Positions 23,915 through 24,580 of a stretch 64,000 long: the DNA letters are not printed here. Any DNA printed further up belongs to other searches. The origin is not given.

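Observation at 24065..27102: Single-polypeptide molybdo-aldehyde oxidoreductase translationally coupled to a TusE/DsrC-like sulfur-relay protein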

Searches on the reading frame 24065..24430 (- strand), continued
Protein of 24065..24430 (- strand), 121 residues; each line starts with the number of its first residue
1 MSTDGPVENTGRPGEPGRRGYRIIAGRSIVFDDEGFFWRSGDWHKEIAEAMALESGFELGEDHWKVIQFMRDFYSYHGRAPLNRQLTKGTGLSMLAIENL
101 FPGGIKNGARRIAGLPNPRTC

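Call 74: search_protein_families(library=pfam, alignment_id=A3, max_evalue=0.00001)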
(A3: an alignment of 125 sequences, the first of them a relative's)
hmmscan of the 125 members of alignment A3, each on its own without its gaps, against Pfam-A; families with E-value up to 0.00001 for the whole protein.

A. member 1, L001:8458-8778:+ (107 aa): 0 families

B. families by the number of members that match (of 125 scanned): 133 families (the first 25 are shown)
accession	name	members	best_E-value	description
PF00171.27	Aldedh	4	1.1e-184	Aldehyde dehydrogenase family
PF00384.28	Molybdopterin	4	2.5e-62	Molybdopterin oxidoreductase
PF00300.27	His_Phos_1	4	6.5e-55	Histidine phosphatase superfamily (branch 1)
PF07690.21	MFS_1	4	9.7e-54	Major Facilitator Superfamily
PF04055.27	Radical_SAM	4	7.6e-21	Radical SAM superfamily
PF12804.13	NTP_transf_3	3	1.3e-37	MobA-like NTP transferase domain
PF01144.29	CoA_trans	3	6.2e-34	Coenzyme A transferase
PF01568.27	Molydop_binding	3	2.8e-31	Molydopterin dinucleotide binding domain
PF13183.11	Fer4_8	3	3.2e-12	4Fe-4S dicluster domain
PF01966.28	HD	3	8.1e-11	HD domain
PF12832.13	MFS_1_like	3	7.5e-07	MFS_1 like family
PF00158.32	Sigma54_activat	2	2.8e-69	Sigma-54 interaction domain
PF09587.15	PGA_cap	2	5.4e-62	Bacterial capsule synthesis protein PGA_cap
PF13478.12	XdhC_C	2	1e-47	XdhC Rossmann domain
PF01799.25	Fer2_2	2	3.2e-34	[2Fe-2S] binding domain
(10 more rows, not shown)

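Call 75: fold_search(model_id=the predicted structure, library=pdb)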
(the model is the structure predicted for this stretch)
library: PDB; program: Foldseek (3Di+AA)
matches with E <= 10: 116; with E <= 0.001: 8
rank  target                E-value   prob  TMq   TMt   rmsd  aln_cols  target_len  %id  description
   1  3or2_C                2.1e-09  1.00  0.76  0.87   2.3       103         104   37  Crystal structure of dissimilatory sulfite reductase II (DsrII) (released 2010-09-22)
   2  3or1_C                4.6e-09  1.00  0.76  0.87   2.3       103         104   37  Crystal structure of dissimilatory sulfite reductase I (DsrI) (released 2010-09-22)
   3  2xsj_C                6.8e-09  1.00  0.76  0.87   1.5       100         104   37  Structure of desulforubidin from Desulfomicrobium norvegicum (released 2011-08-24)
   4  2v4j_C                1.0e-08  1.00  0.74  0.85   2.2        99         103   38  THE CRYSTAL STRUCTURE OF Desulfovibrio vulgaris DISSIMILATORY SULFITE REDUCTASE BOUND TO DsrC PROVIDES NOVEL INSIGHTS  (released 2008-12-02)
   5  1sau                  2.7e-08  1.00  0.75  0.79   2.2       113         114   34  The Gamma subunit of the dissimilatory sulfite reductase (DsrC) from Archaeoglobus fulgidus at 1.1 A resolution (released 2005-02-15)
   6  1ji8_MODEL_1_A        6.3e-07  1.00  0.70  0.75   2.7       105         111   33  Solution Structure of Pyrobaculum Aerophilum DsrC/gamma subunit of dissimilatory sulfite reductase (released 2001-12-05)
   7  1yx3_MODEL_1_A        2.2e-06  1.00  0.69  0.73   2.8       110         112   35  NMR structure of Allochromatium vinosum DsrC: Northeast Structural Genomics Consortium target OP4 (released 2005-04-19)
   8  7syb                  1.1e-04  1.00  0.63  0.72   2.8       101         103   24  Crystal Structure of sulfurtransferase (DsrC family protein) from Acinetobacter baumannii (released 2021-12-08)
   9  3k2z_B                9.8e-01  0.44  0.25  0.17   3.7        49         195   26  Crystal structure of a LexA protein from Thermotoga maritima (released 2010-10-06)
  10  9wsf_A                1.4e+00  0.33  0.31  0.18   4.4        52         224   13  Crystal structure of Sigma28/FlgM complex from Pseudomonas aeruginosa at 1.95 Angstrom resolution (released 2026-02-25)
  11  8r6r_F                1.5e+00  0.21  0.31  0.14   4.6        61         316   18  Mycobacterium smegnatis RNA polymerase RP2-like transcription initiation complex with SigmaA, RbpA and open promoter D (released 2024-10-02)
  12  4cmx_B                1.5e+00  0.20  0.24  0.10  11.2        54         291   20  Crystal structure of Rv3378c (released 2014-02-19)
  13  3k2z_A                1.6e+00  0.33  0.27  0.17   3.5        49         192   26  Crystal structure of a LexA protein from Thermotoga maritima (released 2010-10-06)
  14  3jso_A                1.9e+00  0.54  0.28  0.18   1.0        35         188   23  Classic Protein With a New Twist: crystal structure of a LexA repressor DNA complex (released 2010-08-18)
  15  3wqn                  1.9e+00  0.16  0.24  0.10  11.1        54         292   20  Crystal structure of Rv3378c_Y51F with TPP (released 2014-02-26)
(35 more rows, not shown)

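Call 76: search_protein_representatives(alignment_id=A1)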
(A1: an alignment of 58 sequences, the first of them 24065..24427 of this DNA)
Query: 58 sequences, 120 profile positions. Proteins with E-value up to 0.001 (for the whole library): 2606; up to 1e-10: 799; up to 1e-30: 24. The best 150 are listed.
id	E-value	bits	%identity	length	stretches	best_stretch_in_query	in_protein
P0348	3.0e-60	217.7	-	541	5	19-114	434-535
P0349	2.2e-44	166.5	-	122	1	11-119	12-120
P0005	1.1e-43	164.3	-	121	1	10-119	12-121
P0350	1.8e-43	163.6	-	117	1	9-120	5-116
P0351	2.2e-39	150.4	-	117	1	18-119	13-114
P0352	4.7e-39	149.3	-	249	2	9-119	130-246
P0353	1.2e-37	144.8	-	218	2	22-115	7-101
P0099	5.5e-37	142.7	-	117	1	27-120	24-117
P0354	1.2e-35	138.3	-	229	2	22-113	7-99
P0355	1.3e-35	138.2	-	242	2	22-116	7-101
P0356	6.6e-35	136.0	-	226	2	6-113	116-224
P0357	3.2e-34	133.7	-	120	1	10-119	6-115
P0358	3.7e-34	133.6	-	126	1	13-119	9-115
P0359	9.7e-34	132.2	-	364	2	28-113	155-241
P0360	5.3e-33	129.8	-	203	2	24-113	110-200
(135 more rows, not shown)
